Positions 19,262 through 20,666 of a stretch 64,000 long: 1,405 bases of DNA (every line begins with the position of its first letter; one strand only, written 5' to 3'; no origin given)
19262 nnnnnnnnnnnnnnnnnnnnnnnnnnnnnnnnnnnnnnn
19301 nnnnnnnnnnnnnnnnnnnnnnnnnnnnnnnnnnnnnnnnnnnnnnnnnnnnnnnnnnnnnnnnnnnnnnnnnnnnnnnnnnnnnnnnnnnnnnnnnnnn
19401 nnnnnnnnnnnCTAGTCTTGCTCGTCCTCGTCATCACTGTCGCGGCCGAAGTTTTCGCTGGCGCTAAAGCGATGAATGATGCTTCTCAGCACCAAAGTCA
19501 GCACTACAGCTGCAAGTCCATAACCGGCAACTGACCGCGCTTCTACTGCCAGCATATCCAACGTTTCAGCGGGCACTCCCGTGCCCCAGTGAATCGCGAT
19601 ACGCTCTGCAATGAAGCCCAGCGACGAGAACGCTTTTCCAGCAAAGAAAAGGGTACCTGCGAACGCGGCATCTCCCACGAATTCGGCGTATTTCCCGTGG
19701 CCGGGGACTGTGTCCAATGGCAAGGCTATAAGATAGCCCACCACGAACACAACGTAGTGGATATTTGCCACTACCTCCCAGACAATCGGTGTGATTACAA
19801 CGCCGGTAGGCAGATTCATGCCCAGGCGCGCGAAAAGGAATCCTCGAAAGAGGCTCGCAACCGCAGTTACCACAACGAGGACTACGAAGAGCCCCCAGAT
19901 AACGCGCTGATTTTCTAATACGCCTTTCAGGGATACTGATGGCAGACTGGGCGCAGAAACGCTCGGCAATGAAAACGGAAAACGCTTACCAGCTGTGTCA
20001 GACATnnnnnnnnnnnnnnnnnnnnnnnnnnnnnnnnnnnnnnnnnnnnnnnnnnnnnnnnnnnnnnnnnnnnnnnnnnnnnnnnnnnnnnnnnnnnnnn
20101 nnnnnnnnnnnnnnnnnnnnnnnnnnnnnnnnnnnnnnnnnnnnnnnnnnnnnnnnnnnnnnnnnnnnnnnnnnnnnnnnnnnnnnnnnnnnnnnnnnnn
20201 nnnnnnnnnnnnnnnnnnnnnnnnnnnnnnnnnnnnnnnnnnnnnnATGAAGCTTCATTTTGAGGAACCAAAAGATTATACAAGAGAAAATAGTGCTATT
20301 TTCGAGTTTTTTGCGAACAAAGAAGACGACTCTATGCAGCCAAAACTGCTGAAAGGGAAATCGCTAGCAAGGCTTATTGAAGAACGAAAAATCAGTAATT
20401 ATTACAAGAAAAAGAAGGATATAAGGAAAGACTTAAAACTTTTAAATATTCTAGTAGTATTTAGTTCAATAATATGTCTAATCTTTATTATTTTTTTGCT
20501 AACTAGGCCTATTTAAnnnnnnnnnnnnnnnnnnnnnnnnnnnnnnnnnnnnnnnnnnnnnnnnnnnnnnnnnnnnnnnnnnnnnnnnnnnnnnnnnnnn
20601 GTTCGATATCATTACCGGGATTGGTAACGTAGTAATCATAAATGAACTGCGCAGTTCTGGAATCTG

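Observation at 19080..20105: Second GC-rich mini-island directly abutting tRNA-Arg/tRNA-Lys, bounded by a 21-bp perfect inverted repeat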

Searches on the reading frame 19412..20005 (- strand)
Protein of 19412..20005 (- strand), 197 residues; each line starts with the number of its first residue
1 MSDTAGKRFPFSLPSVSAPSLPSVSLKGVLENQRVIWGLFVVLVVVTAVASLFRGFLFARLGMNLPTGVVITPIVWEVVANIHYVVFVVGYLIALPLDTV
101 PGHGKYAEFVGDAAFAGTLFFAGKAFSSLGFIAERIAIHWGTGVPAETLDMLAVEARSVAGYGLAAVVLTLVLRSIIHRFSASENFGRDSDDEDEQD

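Call 6: search_protein_families(library=pfam, proteins=[window:19412-20005:-], max_evalue=0.1)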
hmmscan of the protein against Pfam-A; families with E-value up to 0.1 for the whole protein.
window:19412-20005:- (197 aa): 0 families

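Call 9: find_encoding_contigs(protein=window:19412-20005:-, flank=10000, max_places=10)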
Protein window:19412-20005:- (197 aa): 23 contigs read that carry it; 10 places shown.
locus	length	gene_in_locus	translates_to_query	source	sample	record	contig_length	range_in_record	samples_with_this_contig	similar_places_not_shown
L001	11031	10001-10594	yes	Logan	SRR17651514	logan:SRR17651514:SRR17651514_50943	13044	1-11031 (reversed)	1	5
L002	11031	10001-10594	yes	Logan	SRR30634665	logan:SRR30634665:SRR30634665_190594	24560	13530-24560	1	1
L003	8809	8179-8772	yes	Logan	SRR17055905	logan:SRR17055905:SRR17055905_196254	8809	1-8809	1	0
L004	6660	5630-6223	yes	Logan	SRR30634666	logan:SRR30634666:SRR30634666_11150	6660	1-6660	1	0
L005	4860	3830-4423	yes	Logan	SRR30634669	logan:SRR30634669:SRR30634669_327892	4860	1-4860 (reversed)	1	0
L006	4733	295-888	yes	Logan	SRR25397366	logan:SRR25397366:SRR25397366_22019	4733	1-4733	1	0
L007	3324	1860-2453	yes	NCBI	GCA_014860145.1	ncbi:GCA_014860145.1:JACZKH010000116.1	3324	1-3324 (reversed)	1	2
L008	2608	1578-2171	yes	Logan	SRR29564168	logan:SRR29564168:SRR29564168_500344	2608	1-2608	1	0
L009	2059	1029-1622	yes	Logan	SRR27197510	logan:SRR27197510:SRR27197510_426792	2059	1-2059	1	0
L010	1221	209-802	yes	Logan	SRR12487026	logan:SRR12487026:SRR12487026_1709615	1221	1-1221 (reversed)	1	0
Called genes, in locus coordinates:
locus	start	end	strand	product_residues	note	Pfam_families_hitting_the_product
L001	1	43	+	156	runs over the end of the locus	PF00237:Ribosomal_L22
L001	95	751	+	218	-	PF07650:KH_2, PF00189:Ribosomal_S3_C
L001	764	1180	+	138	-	PF00252:Ribosomal_L16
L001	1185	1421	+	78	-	PF00831:Ribosomal_L29 (weak)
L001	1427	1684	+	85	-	PF00366:Ribosomal_S17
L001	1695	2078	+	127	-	PF00238:Ribosomal_L14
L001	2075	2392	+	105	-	PF17136:ribosomal_L24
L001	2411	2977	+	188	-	PF00281:Ribosomal_L5, PF00673:Ribosomal_L5_C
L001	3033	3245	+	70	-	PF00253:Ribosomal_S14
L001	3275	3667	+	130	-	PF00410:Ribosomal_S8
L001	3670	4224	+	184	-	PF00347:Ribosomal_L6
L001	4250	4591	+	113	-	PF00861:Ribosomal_L18p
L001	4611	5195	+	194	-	PF00333:Ribosomal_S5, PF03719:Ribosomal_S5_C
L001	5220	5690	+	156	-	PF00828:Ribosomal_L27A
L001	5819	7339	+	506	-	PF00344:SecY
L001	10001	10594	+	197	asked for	-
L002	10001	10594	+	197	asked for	-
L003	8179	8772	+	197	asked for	-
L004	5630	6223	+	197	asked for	-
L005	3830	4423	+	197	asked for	-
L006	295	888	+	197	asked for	-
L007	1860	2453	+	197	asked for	-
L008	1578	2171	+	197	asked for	-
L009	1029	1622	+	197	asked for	-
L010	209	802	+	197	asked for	-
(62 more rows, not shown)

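Call 10: find_homologous_proteins(query=window:19412-20005:-, max_evalue=0.01)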
Query window:19412-20005:- (197 aa): 3 proteins with E <= 0.01 among 1667 candidates.
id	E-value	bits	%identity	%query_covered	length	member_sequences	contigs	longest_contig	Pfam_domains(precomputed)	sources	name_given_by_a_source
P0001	6.4e-118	409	97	100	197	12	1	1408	-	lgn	-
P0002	1.2e-83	298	68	99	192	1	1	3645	-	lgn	-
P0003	1.5e-77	278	66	99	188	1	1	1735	-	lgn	-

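Call 11: find_encoding_contigs(protein=P0002, flank=10000)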
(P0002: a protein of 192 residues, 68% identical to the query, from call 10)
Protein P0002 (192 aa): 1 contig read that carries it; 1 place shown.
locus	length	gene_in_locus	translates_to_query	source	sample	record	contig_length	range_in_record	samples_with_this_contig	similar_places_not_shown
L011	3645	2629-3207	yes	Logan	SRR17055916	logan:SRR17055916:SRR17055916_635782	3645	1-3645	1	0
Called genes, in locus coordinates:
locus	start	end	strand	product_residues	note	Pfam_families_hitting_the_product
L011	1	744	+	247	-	?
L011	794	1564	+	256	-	-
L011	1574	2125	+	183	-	-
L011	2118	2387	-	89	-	-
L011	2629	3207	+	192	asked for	-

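Call 12: find_encoding_contigs(protein=P0003, flank=10000)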
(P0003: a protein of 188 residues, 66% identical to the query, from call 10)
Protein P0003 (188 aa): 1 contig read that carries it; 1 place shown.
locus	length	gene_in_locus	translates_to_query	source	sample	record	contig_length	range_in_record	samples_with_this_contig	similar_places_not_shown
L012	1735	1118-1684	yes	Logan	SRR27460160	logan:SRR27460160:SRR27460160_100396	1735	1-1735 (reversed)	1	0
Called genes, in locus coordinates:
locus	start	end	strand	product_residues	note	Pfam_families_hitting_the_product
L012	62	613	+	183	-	-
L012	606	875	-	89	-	-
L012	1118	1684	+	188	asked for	-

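Call 13: find_encoding_contigs(protein=P0001, flank=10000)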
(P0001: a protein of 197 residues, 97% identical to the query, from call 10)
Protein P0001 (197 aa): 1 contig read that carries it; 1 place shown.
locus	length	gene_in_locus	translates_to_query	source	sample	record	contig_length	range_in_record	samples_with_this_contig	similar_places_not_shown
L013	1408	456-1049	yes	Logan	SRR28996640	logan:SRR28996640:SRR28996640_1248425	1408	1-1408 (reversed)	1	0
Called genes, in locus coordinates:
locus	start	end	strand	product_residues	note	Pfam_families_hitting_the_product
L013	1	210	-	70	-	?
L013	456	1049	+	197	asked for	-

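Call 31: search_protein_representatives(alignment_id=A2)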
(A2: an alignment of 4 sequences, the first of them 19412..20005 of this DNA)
Query: 4 sequences, 192 profile positions. Proteins with E-value up to 0.001 (for the whole library): 9; up to 1e-10: 3; up to 1e-30: 1. The best 9 are listed.
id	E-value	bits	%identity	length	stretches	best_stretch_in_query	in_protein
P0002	1.3e-111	387.1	-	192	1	1-192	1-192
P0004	1.3e-19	87.1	-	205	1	26-174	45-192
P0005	7.8e-13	64.9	-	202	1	29-128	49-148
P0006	1.9e-10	57.1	-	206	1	29-177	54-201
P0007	3.3e-10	56.4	-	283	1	32-174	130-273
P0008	1.9e-09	53.9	-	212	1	26-123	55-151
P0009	1.9e-08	50.7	-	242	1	29-179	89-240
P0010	1.1e-07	48.1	-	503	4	98-146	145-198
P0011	6.2e-05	39.2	-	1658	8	46-108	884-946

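Call 32: predict_structure(alignment_id=A2)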
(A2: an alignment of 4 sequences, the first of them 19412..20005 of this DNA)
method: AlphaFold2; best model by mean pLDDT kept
length: 197 residues; sequences in the alignment: 4
mean_pLDDT: 55.5   pTM: 0.40
mean pLDDT of the five models: 55.5, 54.5, 50.1, 49.0, 48.5
residues with pLDDT >= 90: 0; 70-90: 33; 50-70: 87; < 50: 77
segments of 3 or more residues with pLDDT < 50: 1-9, 12-14, 16-30, 60-75, 89-107, 184-191, 193-197
pLDDT, mean of each block of 10 residues (from residue 1): 47 45 42 57 63 54 43 48 51 41 47 64 70 70 63 74 72 66 46 46
secondary structure, 60 per line:
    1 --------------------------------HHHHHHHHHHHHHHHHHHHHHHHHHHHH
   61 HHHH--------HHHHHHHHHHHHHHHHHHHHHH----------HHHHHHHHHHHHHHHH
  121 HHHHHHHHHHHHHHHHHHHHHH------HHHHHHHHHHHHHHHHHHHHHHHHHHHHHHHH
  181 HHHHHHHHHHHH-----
elements in order: H33-64 H73-94 H105-142 H149-192

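Call 37: find_encoding_contigs(protein=P0005, flank=3000, max_places=3)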
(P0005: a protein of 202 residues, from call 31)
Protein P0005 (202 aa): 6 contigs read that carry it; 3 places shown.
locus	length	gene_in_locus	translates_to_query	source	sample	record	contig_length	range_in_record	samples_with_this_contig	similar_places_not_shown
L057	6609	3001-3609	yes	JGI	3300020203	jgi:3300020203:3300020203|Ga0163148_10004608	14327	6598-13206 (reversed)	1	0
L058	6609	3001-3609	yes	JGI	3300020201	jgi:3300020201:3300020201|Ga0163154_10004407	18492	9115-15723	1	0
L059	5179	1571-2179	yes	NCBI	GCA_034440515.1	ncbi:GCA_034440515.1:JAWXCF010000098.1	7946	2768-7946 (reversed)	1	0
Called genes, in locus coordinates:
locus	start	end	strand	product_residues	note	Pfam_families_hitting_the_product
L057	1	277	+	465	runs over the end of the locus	?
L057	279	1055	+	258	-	PF00557:Peptidase_M24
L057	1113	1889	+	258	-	-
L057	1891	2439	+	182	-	-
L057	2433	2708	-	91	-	-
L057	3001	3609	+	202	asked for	-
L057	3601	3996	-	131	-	-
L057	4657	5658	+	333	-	-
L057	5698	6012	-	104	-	-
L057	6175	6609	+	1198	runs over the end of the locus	PF01436:NHL (faint), PF13620:CarboxypepD_reg (faint), PF13715:CarbopepD_reg_2 (faint)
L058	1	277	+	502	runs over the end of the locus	PF00344:SecY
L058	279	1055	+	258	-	PF00557:Peptidase_M24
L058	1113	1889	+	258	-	-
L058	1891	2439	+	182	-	-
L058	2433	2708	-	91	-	-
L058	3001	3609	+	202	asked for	-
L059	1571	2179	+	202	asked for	-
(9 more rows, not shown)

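Call 38: find_encoding_contigs(protein=P0004, flank=3000, max_places=2)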
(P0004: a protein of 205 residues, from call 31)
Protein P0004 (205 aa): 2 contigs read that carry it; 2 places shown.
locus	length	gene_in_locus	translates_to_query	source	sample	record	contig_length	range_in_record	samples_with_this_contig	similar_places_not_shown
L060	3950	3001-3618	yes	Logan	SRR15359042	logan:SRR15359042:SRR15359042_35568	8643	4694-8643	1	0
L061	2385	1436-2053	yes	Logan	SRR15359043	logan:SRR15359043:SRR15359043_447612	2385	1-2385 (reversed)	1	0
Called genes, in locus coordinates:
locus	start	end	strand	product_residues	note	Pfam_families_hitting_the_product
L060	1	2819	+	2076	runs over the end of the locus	PF18884:TSP3_bac, PF13620:CarboxypepD_reg (weak), PF13715:CarbopepD_reg_2 (weak), PF22904:NOMO1-like_2nd (faint)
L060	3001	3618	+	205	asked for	-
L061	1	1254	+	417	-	?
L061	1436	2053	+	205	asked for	-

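Call 39: find_encoding_contigs(protein=P0006, flank=3000, max_places=2)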
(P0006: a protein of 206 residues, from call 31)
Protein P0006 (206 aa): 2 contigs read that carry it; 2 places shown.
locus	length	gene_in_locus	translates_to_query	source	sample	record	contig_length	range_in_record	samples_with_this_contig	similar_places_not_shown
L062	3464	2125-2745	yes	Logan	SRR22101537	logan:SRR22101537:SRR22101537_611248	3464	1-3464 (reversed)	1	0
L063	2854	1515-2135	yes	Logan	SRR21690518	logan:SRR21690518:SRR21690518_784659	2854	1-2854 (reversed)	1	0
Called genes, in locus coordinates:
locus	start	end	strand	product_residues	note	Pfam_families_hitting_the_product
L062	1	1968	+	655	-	?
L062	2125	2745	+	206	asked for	-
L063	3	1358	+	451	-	?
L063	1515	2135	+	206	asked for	-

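Call 40: find_encoding_contigs(protein=P0008, flank=3000, max_places=2)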
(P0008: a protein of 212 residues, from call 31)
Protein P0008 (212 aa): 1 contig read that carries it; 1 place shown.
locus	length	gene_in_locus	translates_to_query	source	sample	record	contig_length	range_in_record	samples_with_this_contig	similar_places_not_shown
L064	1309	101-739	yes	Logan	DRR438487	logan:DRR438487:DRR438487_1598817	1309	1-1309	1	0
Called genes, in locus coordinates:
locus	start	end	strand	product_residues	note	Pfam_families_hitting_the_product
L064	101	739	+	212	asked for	-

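Call 44: find_homologous_proteins(query=A3, max_evalue=0.001)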
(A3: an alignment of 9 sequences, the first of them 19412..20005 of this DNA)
Query A3 (9 sequences) (197 aa, profile of the alignment): 7 proteins with E <= 0.001 among 8000 candidates.
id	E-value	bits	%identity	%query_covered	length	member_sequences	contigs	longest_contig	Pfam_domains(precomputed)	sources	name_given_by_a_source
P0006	3.6e-79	283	27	73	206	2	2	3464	-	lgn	-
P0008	1.4e-75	271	31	55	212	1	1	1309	-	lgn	-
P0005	1.1e-74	268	28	76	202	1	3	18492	-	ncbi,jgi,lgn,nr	ncbi:MAG: hypothetical protein SGJ04_08875 [Bacteroidota bacterium]|nr:hypothetical protein [Bactero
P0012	2.6e-66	241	30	76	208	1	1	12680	-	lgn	-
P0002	5.6e-64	233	68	99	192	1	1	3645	-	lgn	-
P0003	7.2e-63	230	66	99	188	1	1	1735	-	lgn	-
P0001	2.5e-62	228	97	100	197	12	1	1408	-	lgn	-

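Call 46: find_encoding_contigs(protein=P0012, flank=6000, max_places=2)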
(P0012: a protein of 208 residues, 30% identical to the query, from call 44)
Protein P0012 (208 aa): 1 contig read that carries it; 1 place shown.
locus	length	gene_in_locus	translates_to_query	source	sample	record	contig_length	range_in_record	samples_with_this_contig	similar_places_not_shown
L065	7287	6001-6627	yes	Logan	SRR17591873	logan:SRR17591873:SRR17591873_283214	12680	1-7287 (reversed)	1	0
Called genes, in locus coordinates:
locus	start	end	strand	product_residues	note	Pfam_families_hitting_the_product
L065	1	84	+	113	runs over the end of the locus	PF00861:Ribosomal_L18p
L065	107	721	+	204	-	PF00333:Ribosomal_S5, PF03719:Ribosomal_S5_C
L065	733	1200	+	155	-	PF00828:Ribosomal_L27A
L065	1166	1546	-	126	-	-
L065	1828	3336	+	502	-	PF00344:SecY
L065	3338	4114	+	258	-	PF00557:Peptidase_M24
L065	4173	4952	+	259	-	-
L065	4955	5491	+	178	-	-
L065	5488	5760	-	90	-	-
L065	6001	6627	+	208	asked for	-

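Call 47: find_encoding_contigs(protein=P0009, flank=3000, max_places=2)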
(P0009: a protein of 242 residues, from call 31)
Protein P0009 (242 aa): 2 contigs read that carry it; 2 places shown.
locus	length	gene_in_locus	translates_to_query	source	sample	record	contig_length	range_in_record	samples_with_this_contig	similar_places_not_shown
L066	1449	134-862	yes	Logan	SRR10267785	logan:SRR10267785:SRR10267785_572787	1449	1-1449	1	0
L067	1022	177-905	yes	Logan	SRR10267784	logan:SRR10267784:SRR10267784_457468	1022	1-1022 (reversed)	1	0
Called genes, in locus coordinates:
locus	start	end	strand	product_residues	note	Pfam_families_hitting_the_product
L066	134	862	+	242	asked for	-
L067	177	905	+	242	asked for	-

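Call 61: search_protein_families(library=ncbifam, proteins=[window:19412-20005:-, P0005], max_evalue=1)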
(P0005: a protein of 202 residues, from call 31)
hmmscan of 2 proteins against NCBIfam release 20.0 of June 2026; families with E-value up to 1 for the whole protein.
window:19412-20005:- (197 aa): 2 families
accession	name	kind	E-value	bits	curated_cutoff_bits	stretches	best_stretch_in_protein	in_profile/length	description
NF000276.2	SMR_qac_E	exception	0.28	11.6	185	1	146-176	23-53/101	quaternary ammonium compound efflux SMR transporter QacE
NF004763.0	PRK06099.1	equivalog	0.38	11.2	126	0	69-99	86-116/127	F0F1 ATP synthase subunit I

P0005 (202 aa): 1 family
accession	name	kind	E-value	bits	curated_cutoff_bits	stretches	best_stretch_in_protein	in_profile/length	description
TIGR00327.1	secE_euk_arch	equivalog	0.18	11.6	36.2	1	102-122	38-58/61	protein translocase SEC61 complex subunit gamma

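Call 62: search_protein_families(library=pfam, proteins=[P0005, P0006, P0007, P0009], max_evalue=1)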
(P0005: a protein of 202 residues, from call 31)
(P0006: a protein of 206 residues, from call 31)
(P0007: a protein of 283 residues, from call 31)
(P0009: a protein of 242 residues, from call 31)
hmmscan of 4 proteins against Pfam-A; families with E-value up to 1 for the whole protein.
P0005 (202 aa): 1 family
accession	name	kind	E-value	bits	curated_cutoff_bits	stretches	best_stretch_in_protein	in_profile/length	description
PF06783.16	UPF0239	-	0.45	11.2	25.4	0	87-109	9-30/88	Uncharacterised protein family (UPF0239)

P0006 (206 aa): 0 families

P0007 (283 aa): 1 family
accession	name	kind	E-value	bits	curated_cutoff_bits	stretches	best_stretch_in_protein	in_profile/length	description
PF04546.19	Sigma70_ner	-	0.061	13.7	29.7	1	49-99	49-96/210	Sigma-70, non-essential region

P0009 (242 aa): 1 family
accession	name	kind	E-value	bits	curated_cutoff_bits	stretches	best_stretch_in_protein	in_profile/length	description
PF14812.11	PBP1_TM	-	0.83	10.4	27.8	0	8-30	33-55/85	Transmembrane domain of transglycosylase PBP1 at N-terminal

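Call 67: predict_structure(alignment_id=A3)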
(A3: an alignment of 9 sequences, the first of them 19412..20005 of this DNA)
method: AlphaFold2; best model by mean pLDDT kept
length: 197 residues; sequences in the alignment: 9
mean_pLDDT: 76.8   pTM: 0.68
mean pLDDT of the five models: 76.8, 74.4, 73.7, 73.2, 70.8
residues with pLDDT >= 90: 67; 70-90: 67; 50-70: 32; < 50: 31
segments of 3 or more residues with pLDDT < 50: 1-9, 12-14, 16-26, 187-190
pLDDT, mean of each block of 10 residues (from residue 1): 43 47 49 81 94 89 57 82 91 80 79 93 95 89 86 92 94 85 54 49
secondary structure, 60 per line:
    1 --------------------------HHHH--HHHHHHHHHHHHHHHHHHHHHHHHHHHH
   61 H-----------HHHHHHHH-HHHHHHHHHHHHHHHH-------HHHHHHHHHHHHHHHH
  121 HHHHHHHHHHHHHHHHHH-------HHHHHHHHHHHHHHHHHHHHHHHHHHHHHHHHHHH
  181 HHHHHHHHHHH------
elements in order: H27-30 H33-61 H73-80 H82-97 H105-138 H146-191

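Call 71: fold_search(model_id=the predicted structure, library=pdb)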
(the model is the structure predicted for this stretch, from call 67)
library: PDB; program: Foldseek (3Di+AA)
matches with E <= 10: 398; with E <= 0.001: 0
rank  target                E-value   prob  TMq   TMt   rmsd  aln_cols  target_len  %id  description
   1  8h0p_R                3.4e-01  0.15  0.16  0.12  14.9       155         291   15  Structure of the NMB30-NMBR and Gq complex (released 2023-08-09)
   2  9w45_R                3.6e-01  0.41  0.24  0.18  11.0       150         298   17  The structure of odorant-bound mouse class II odorant receptor-miniGs complex (released 2026-03-04)
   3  8wcn_A                4.1e-01  0.18  0.19  0.12  18.3       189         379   18  Cryo-EM structure of PAO1-ImcA with GMPCPP (released 2024-03-13)
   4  4u9l_A                5.6e-01  0.54  0.30  0.32   9.4       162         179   18  Structure of a membrane protein (released 2014-12-03)
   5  7w7c_B                5.9e-01  0.69  0.36  0.42   7.3       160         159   14  Heme exporter in the unliganded form (released 2022-06-22)
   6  4fzs_A                5.9e-01  0.51  0.34  0.32  28.0       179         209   12  Structure of human SNX1 BAR domain (released 2013-07-10)
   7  7xgg_A                6.2e-01  0.38  0.25  0.29   9.0       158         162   12  Crystal structure of BCL-xL in complex with computationally designed inhibitor protein (released 2022-07-20)
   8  6o7u_c                7.1e-01  0.63  0.33  0.33  11.0       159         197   15  Saccharomyces cerevisiae V-ATPase Stv1-VO (released 2019-04-03)
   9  7xge_C                7.1e-01  0.35  0.24  0.29  10.0       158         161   11  Crystal structure of MCL-1 in complex with computationally designed inhibitor protein (released 2022-07-20)
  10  8wcn_B                8.7e-01  0.23  0.27  0.16  17.6       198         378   18  Cryo-EM structure of PAO1-ImcA with GMPCPP (released 2024-03-13)
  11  3j9t_R                9.1e-01  0.72  0.37  0.45   9.4       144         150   12  Yeast V-ATPase state 1 (released 2015-05-13)
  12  8zmr                  9.6e-01  0.30  0.27  0.15  17.0       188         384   18  Vesamicol-bound VAChT (released 2024-06-19)
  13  8y5i_C                1.1e+00  0.18  0.24  0.20  11.4       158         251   18  Cryo-EM structure of E.coli spermidine transporter PotD-PotABC in translocation intermidiate state (released 2024-10-09)
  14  8x16_R                1.1e+00  0.08  0.14  0.11  12.3       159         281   12  Cryo-EM structure of adenosine receptor A3AR bound to CF101 (released 2024-04-24)
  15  5dwk_C                1.1e+00  0.44  0.26  0.41   7.6       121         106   11  Diacylglycerol Kinase solved by multi crystal multi orientation native SAD (released 2016-03-23)
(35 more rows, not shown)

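Call 84: search_dna_similar(query=window:19412-20005:-, collection=phages, mode=protein, max_evalue=0.001, max_rows=5)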
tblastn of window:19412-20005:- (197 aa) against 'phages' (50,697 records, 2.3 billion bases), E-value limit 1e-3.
No match.

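Call 85: search_dna_similar(query=window:19412-20005:-, collection=plasmids, mode=protein, max_evalue=0.001, max_rows=5)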
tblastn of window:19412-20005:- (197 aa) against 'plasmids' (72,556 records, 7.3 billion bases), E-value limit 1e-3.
No match.

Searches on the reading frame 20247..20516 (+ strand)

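Call 6: search_protein_families(library=pfam, proteins=[window:20247-20516:+], max_evalue=0.1)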
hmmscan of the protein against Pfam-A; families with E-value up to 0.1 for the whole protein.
window:20247-20516:+ (89 aa): 1 family
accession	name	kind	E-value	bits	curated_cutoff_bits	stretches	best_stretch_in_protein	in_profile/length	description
PF20990.2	DUF2207_C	-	0.0087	16.2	33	1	38-85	112-160/247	Predicted membrane protein (DUF2207) C-terminal domain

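Call 61: search_protein_families(library=ncbifam, proteins=[window:20247-20516:+], max_evalue=1)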
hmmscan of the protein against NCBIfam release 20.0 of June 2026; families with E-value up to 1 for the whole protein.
window:20247-20516:+ (89 aa): 0 families
